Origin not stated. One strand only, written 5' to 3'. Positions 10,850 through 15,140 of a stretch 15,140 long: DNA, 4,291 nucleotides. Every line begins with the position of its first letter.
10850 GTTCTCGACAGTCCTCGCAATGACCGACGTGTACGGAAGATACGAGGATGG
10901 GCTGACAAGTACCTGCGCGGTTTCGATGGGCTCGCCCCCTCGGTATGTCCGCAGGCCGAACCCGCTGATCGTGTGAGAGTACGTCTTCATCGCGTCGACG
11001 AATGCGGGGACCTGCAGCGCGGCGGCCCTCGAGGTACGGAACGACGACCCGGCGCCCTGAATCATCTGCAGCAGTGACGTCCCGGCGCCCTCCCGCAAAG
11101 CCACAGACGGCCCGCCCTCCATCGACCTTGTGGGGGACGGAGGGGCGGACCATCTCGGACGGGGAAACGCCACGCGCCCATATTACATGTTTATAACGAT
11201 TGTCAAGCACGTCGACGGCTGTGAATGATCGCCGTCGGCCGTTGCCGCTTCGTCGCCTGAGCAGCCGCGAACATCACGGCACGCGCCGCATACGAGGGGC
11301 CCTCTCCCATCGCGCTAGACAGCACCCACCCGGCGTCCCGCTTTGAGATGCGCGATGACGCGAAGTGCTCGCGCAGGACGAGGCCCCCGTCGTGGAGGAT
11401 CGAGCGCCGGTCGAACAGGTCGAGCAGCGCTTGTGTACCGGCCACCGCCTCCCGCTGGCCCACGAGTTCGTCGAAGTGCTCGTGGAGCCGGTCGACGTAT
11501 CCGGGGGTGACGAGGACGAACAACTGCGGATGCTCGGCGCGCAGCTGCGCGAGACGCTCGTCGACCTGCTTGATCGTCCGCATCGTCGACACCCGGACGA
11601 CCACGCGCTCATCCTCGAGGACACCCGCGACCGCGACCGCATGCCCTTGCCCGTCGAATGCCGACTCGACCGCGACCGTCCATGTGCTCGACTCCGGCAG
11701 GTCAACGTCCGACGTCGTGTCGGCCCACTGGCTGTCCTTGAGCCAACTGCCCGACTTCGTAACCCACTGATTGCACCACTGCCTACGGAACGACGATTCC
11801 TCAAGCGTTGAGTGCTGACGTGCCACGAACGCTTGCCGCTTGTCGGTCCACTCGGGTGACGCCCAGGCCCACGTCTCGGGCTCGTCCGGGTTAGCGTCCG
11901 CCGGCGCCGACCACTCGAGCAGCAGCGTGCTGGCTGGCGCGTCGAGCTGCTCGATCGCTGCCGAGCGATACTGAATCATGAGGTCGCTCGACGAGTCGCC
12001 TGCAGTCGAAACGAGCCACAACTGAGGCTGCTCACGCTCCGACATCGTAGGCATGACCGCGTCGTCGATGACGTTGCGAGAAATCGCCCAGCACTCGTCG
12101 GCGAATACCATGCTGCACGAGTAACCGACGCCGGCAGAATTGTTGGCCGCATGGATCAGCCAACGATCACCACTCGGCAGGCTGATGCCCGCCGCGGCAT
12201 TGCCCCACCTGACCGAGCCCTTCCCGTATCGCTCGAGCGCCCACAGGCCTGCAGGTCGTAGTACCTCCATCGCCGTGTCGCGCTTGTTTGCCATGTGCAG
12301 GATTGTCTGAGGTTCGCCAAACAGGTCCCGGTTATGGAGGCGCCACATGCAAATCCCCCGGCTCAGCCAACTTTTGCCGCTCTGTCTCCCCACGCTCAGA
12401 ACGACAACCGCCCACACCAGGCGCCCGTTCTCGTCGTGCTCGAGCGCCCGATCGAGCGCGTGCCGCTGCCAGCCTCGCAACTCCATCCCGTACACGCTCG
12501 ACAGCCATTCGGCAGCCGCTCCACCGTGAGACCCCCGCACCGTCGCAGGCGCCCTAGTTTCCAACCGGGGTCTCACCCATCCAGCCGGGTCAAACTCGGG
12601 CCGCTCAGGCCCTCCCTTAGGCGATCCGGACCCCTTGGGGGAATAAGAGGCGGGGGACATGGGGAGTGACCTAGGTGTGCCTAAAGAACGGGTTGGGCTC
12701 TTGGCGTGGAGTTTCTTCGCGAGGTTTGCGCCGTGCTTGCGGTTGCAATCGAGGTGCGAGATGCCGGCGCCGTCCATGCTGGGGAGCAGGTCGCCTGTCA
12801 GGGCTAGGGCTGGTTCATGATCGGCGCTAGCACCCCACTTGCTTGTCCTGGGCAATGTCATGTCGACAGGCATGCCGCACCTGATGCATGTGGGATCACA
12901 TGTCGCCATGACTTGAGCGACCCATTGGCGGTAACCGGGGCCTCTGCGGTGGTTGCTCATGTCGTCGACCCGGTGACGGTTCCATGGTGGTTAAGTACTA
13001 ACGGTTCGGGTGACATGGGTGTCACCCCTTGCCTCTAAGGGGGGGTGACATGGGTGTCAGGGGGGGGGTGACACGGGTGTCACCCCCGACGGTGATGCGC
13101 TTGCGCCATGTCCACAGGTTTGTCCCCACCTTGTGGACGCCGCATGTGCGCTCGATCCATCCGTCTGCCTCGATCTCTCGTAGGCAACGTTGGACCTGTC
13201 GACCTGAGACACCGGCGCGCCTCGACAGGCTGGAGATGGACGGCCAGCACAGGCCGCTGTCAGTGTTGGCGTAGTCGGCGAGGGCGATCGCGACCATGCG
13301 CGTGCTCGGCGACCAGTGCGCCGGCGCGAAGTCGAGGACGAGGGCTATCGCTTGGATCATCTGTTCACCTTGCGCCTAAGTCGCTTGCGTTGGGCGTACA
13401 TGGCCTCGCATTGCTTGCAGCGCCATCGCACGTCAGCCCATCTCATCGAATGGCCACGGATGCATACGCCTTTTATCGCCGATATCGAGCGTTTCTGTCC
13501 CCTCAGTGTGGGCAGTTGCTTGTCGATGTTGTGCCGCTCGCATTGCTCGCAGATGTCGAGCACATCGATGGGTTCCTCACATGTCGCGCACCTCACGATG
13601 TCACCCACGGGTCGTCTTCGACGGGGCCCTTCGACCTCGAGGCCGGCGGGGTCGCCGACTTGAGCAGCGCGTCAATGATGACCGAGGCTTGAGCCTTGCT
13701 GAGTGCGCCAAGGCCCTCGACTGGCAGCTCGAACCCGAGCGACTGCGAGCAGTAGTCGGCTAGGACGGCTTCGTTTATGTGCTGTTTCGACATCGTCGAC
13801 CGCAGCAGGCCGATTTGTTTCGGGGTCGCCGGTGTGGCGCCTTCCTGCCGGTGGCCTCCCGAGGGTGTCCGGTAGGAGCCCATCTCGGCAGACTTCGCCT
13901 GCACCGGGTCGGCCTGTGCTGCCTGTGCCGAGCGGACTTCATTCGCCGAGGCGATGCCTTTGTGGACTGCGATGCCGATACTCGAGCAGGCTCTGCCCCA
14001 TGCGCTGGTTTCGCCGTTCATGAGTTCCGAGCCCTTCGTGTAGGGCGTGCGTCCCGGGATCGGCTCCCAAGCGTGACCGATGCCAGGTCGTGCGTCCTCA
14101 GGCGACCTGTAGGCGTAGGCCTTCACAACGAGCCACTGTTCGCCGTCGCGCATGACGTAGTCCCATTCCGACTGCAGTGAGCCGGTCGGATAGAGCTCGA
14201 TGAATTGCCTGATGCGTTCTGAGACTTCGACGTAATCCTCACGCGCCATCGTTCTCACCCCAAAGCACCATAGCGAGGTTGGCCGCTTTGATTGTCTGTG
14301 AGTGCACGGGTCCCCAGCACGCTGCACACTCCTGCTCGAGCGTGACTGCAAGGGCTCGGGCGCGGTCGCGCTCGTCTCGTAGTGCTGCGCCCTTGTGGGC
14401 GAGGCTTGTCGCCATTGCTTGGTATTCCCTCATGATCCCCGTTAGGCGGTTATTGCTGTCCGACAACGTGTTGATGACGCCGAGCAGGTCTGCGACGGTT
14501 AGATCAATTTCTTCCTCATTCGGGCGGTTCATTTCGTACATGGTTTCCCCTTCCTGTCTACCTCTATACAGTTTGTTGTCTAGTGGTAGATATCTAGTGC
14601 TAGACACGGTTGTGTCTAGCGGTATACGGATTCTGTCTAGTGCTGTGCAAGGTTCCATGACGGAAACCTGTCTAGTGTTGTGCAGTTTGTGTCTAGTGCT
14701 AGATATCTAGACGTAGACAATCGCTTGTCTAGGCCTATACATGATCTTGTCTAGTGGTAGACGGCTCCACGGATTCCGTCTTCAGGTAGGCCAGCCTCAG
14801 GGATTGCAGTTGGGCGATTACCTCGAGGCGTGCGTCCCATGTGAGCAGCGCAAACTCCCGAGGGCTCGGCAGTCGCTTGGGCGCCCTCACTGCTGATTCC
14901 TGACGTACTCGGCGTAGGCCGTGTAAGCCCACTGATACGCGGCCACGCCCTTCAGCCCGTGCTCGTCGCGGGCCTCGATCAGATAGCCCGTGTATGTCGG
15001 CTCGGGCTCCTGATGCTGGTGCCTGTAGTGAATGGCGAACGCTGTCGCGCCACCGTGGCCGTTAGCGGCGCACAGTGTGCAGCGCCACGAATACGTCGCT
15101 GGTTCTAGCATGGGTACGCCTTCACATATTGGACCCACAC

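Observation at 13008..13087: Three GC-clamped dyads GTGACA-YGGG-TGTCAC just upstream of the terminase: candidate cos/pac recognition sites, origin, or tandem RNA hairpins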

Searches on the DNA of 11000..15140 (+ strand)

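Call 8: search_dna_similar(query=window:11000-15140:+, collection=phages, mode=near, max_rows=30)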
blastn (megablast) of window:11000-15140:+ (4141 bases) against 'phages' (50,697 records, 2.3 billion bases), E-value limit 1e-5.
No match.
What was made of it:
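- Tried and rejected: Cultured phages, near-identity DNA search of 11000-15140: no match (call 8).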

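Call 77: search_dna_similar(query=window:12965-13092:-, collection=phages, mode=distant, max_evalue=10, max_rows=25)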
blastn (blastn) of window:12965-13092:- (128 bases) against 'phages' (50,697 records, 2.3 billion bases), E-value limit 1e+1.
Records with a match: 2; places in all: 5; records where one place covers at least 80% of the query: 0.
Best place of each record, by identity: 80-90% 1; 60-80% 1.
By first word of the organism name: Bifidobacterium 2.
By host as written in the record: Bifidobacterium thermophilum 94004 1; Bifidobacterium thermophilum MBT94004 1.
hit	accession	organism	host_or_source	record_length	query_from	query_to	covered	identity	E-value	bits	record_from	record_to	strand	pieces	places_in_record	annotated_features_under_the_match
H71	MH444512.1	Bifidobacterium phage PMBT6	Bifidobacterium thermophilum 94004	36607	7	85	58%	88.8%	1e-1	118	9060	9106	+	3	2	HTH domain-containing protein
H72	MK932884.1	Bifidobacterium phage PMBT6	Bifidobacterium thermophilum MBT94004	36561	7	85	62%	74.1%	4e-1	78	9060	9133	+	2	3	HTH domain-containing protein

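Call 78: get_annotated_region(hit=H71, flank=2500)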
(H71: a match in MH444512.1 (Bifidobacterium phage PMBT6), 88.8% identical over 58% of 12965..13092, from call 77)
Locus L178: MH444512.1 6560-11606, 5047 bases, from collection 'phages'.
description: Bifidobacterium phage PMBT6, complete genome.
organism: Bifidobacterium phage PMBT6 (NCBI taxid 2576879)
taxonomy: Viruses; Duplodnaviria; Heunggongvirae; Uroviricota; Caudoviricetes
host: Bifidobacterium thermophilum 94004; source: human gut; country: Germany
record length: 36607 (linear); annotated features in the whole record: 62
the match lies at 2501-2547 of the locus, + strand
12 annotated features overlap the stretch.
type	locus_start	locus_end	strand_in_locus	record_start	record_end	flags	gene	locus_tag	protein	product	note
CDS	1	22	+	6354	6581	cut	-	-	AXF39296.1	hypothetical protein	-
CDS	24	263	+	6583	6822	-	-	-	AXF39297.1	hypothetical protein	-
CDS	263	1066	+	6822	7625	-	-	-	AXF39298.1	antirepressor protein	-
CDS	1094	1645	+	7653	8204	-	-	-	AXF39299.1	hypothetical protein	-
CDS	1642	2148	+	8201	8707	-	-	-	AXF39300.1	single-stranded DNA-binding protein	-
CDS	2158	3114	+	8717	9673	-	-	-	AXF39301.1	HTH domain-containing protein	-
CDS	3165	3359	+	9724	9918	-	-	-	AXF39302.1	hypothetical protein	-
CDS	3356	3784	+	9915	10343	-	-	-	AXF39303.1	restriction endonuclease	-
CDS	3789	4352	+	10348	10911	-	-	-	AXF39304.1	oligoribonuclease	-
CDS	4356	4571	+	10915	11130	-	-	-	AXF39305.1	hypothetical protein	-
CDS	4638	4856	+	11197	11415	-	-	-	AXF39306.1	hypothetical protein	-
CDS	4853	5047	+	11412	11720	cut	-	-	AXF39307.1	hypothetical protein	-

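Call 88: search_rna_families(source=window, threshold=evalue, start=12500, end=13500, max_evalue=1)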
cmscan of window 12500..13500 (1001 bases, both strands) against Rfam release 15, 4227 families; matches with E-value up to 1: 2.
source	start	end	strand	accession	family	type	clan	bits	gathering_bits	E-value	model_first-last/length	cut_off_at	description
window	13009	13084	+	RF03960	mir-6644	Gene; miRNA;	-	18.5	82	0.74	1-67/67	no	mir-6644 microRNA precursor family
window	13005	13087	+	RF00017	Metazoa_SRP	Gene;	CL00003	12.9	70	0.83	1-299/299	no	Metazoan signal recognition particle RNA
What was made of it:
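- On Intrinsic terminator / structured RNA: There is no Rfam match (call 88).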

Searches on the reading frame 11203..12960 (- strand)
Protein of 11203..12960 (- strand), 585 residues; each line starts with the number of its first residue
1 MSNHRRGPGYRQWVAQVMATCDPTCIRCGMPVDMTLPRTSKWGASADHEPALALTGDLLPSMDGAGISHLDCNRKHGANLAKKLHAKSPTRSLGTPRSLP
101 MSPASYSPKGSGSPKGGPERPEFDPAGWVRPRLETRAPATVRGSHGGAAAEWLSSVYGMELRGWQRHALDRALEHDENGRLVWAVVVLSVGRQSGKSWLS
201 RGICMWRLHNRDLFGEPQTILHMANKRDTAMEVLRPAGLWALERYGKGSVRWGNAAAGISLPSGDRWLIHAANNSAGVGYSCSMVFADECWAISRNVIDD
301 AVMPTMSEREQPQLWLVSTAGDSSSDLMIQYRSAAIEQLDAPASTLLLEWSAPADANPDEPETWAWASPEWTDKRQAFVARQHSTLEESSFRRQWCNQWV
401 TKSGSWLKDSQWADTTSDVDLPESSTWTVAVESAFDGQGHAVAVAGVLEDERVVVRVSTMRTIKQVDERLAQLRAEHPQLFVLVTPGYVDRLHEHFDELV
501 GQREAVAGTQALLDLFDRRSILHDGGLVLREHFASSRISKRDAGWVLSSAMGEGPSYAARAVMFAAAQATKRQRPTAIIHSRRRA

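Call 9: search_protein_families(library=pfam, proteins=[window:11203-12960:-], max_evalue=0.01)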
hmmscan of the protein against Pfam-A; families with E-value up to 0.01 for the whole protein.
window:11203-12960:- (585 aa): 2 families
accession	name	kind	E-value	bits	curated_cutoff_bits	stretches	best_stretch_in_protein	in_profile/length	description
PF03237.21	Terminase_6N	-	7.7e-05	22.9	22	1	189-320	3-135/215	Terminase large subunit, T4likevirus-type, N-terminal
PF03354.21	TerL_ATPase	-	0.0002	21.6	23.7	1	186-332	24-173/178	Terminase large subunit, ATPase domain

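Call 10: search_protein_families(library=phrogs, proteins=[window:11203-12960:-], max_evalue=0.001)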
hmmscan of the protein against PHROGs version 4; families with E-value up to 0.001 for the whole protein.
window:11203-12960:- (585 aa): 4 families
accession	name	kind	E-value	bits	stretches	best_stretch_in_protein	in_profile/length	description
phrog_9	-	head and packaging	4e-39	136.1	1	130-569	64-663/812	terminase large subunit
phrog_2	-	head and packaging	1.7e-12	48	1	160-484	265-532/807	terminase large subunit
phrog_338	-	DNA, RNA and nucleotide metabolism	9.6e-07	29.5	1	6-90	190-267/340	HNH endonuclease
phrog_5989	-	head and packaging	0.00093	19.4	0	160-295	141-265/347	terminase large subunit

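Call 11: find_related_loci(query=window:11203-12960:-, collection=viral_contigs, flank=6000)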
Query window:11203-12960:- (585 aa) in viral_contigs; peptide patterns used: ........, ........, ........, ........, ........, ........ (x = any residue, [..] = any of these).
25 stretches matched a pattern; 23 encode a relative of the query (tblastn E <= 1e-3); 23 distinct loci.
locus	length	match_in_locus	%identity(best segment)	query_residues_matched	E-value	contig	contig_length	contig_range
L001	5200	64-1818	100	1-585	0e+0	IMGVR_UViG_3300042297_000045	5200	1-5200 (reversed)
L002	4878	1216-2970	94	1-585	0e+0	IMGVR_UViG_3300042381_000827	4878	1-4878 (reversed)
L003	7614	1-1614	100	48-585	0e+0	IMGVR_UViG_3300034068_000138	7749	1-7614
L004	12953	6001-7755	94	1-585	0e+0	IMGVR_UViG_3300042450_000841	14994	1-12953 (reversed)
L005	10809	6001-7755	93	1-585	0e+0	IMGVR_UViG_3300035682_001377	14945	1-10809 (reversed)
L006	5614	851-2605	91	1-585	0e+0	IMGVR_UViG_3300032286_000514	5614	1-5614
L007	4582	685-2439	92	1-585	0e+0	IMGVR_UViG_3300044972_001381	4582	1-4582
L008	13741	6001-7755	91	1-585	0e+0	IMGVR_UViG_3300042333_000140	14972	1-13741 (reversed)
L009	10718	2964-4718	91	1-585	0e+0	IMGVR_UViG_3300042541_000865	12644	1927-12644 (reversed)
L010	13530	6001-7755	91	1-585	0e+0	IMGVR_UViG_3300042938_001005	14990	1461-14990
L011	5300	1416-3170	91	1-585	0e+0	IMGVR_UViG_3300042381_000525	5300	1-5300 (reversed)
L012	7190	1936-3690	90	1-585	0e+0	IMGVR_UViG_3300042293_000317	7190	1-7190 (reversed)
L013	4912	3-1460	98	100-585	0e+0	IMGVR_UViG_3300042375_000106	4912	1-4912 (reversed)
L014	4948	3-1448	98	104-585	0e+0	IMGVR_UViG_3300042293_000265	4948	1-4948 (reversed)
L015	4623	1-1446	91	104-585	0e+0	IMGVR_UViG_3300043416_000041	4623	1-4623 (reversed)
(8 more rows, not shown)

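Call 12: search_dna_similar(query=window:11203-12960:-, collection=phages, mode=protein, max_rows=30)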
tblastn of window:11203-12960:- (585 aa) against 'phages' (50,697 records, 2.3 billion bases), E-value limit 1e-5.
Records with a match: 495; places in all: 495; records where one place covers at least 80% of the query: 0.
Best place of each record, by identity: <60% 495.
By first word of the organism name: Arthrobacter 207; Microbacterium 110; Gordonia 88; Mycobacterium 35; Moraxella 22; Propionibacterium 9; Corynebacterium 8; Curtobacterium 5; Rhodococcus 2; Caudoviricetes 1; and 8 more.
By host as written in the record: Arthrobacter sp. ATCC 21022 139; Microbacterium foliorum NRRL B-24224 70; Gordonia terrae 3612 66; Microbacterium foliorum NRRL B-24224 SEA 35; Arthrobacter globiformis B-2979 27; Moraxella catarrhalis 22; Mycobacterium smegmatis mc2 155 21; Arthrobacter globiformis NRRL B-2979 SEA 15; and 50 more.
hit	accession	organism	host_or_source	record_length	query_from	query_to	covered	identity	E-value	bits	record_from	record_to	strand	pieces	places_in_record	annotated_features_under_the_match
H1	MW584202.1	Mycobacterium phage prophiGD54-2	Mycobacterium abscessus GD54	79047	138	554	71%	26.9%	3e-17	92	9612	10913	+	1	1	22: terminase large subunit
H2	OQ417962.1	Mycobacterium phage prophiT49-2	Mycobacterium abscessus T49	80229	138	554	71%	26.9%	4e-17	92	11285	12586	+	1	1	30: terminase large subunit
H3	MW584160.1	Mycobacterium phage prophi86-1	Mycobacterium abscessus GD86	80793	138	554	71%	26.9%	4e-17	92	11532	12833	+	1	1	32: terminase large subunit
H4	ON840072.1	Caudoviricetes sp.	Rattus norvegicus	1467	153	540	66%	28.8%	8e-22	104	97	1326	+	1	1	large terminase protein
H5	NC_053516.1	Mycobacterium phage Reindeer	Mycobacterium smegmatis mc2 155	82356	122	537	71%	25.8%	6e-20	100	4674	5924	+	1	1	12: terminase large subunit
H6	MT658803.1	Mycobacterium phage Reindeer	Mycobacterium smegmatis mc2 155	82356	122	537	71%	25.8%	6e-20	100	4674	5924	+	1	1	12: terminase large subunit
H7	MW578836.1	Mycobacterium phage Nanosmite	Mycobacterium smegmatis mc2 155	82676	125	537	71%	24.8%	5e-19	97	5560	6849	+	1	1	18: terminase large subunit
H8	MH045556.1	Microbacterium phage BonaeVitae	Microbacterium paraoxydans NWU1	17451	125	548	72%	23.8%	7e-11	72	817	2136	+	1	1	3: terminase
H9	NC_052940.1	Microbacterium phage BonaeVitae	Microbacterium paraoxydans NWU1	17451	125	548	72%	23.8%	7e-11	72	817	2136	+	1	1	3: terminase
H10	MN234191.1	Microbacterium phage Naby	Microbacterium paraoxydans NWU1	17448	125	548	72%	23.7%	4e-11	72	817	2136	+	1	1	3: terminase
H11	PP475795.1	Exiguobacterium phage phiExGM16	Exiguobacterium sp. BV25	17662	119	548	74%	23.3%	2e-8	63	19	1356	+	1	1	terminase large subunit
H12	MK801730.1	Microbacterium phage Belthelas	Microbacterium foliorum NRRL B-24224 SEA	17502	131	548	71%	23.8%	4e-10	69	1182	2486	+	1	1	3: terminase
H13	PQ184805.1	Microbacterium phage Oaklynn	Microbacterium foliorum NRRL B-24224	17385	131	548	71%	23.8%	7e-10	68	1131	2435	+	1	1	3: terminase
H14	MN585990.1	Microbacterium phage Azizam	Microbacterium foliorum NRRL B-24224 SEA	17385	131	548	71%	23.8%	7e-10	68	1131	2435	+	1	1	3: terminase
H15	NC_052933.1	Microbacterium phage Azizam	Microbacterium foliorum NRRL B-24224 SEA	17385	131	548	71%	23.8%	7e-10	68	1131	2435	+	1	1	3: terminase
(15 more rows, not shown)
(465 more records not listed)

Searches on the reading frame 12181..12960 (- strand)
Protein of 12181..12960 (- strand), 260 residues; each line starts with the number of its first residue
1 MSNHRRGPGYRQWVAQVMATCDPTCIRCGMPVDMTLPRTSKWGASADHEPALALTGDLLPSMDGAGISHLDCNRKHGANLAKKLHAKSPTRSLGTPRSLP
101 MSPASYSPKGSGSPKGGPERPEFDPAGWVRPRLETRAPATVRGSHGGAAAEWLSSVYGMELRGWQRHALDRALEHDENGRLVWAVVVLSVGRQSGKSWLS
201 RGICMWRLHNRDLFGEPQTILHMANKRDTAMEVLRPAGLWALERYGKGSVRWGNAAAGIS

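Call 36: find_related_loci(query=window:12181-12960:-, collection=metagenome_contigs, flank=1500)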
Query window:12181-12960:- (260 aa) in metagenome_contigs; peptide patterns used: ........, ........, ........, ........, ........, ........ (x = any residue, [..] = any of these).
70 stretches matched a pattern; 9 encode a relative of the query (tblastn E <= 1e-3); 9 distinct loci.
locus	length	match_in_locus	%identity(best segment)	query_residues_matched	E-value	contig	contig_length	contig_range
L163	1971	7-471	85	106-260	8e-91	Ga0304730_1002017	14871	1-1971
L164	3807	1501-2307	54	1-259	1e-89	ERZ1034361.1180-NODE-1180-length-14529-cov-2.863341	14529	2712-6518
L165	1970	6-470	64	106-260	7e-67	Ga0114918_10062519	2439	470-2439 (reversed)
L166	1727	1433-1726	89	1-98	1e-58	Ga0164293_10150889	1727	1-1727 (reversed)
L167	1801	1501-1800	82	1-100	1e-53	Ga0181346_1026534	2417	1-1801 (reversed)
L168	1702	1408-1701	85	2-98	1e-53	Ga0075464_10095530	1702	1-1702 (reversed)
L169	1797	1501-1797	81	2-100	9e-53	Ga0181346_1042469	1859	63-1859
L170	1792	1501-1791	84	3-98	5e-51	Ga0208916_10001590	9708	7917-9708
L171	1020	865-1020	90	2-53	1e-29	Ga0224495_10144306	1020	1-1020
